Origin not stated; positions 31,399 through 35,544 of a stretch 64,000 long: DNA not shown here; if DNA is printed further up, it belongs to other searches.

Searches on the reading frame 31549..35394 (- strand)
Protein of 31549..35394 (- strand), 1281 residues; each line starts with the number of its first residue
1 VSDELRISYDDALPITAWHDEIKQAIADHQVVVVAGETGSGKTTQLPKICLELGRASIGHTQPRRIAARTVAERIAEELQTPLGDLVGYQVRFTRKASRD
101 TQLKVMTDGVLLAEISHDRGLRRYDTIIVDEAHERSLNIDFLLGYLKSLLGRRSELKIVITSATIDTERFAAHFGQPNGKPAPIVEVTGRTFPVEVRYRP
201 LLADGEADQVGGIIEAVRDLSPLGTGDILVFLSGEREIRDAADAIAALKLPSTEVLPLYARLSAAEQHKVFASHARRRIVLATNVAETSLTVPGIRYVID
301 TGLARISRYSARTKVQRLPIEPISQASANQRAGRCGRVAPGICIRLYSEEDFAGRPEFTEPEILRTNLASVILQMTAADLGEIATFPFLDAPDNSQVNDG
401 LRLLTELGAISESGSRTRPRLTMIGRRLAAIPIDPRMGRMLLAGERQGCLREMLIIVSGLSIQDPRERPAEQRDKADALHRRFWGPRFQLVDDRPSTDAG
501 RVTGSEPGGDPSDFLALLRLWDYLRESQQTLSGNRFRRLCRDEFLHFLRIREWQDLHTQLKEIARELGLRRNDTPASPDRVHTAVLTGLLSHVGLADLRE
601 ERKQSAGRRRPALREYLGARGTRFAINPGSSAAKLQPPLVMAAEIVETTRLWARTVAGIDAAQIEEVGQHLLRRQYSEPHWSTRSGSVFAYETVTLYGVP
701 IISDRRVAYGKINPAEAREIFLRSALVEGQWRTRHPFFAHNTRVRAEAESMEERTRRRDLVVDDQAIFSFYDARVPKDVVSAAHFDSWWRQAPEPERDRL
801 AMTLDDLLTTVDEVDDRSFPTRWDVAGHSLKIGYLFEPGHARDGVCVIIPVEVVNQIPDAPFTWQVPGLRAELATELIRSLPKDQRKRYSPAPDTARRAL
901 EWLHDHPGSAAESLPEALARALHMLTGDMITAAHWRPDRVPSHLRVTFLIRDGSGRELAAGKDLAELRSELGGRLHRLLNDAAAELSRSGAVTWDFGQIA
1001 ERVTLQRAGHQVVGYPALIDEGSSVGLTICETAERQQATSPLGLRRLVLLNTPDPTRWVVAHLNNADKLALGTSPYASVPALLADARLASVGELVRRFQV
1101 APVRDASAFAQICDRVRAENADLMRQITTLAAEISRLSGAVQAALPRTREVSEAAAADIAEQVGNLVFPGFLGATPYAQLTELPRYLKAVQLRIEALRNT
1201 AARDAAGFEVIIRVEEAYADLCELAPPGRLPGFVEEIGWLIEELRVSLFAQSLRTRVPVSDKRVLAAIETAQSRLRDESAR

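Call 81: search_protein_families(library=pfam, proteins=[window:31549-35394:-], max_evalue=0.00001)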
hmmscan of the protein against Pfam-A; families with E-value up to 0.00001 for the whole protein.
window:31549-35394:- (1281 aa): 6 families
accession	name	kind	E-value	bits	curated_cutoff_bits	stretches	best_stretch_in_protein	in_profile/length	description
PF11898.13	DUF3418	-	2.6e-196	654.2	25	1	684-1269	1-581/582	Domain of unknown function (DUF3418)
PF00271.37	Helicase_C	-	1.1e-10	42.2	23.5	1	224-338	14-109/110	Helicase conserved C-terminal domain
PF21010.2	HA2_C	-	1.2e-10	42.2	21.3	1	434-478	1-47/77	Helicase associated domain (HA2), ratchet-like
PF07717.22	OB_NTP_bind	-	2.9e-09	37.4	29.5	1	582-670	2-82/83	Oligonucleotide/oligosaccharide-binding (OB)-fold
PF00270.35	DEAD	-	1.6e-08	34.9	26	1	23-166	8-161/167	DEAD/DEAH box helicase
PF13401.12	AAA_22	-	4.3e-06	27.5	27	0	29-160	5-120/130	AAA domain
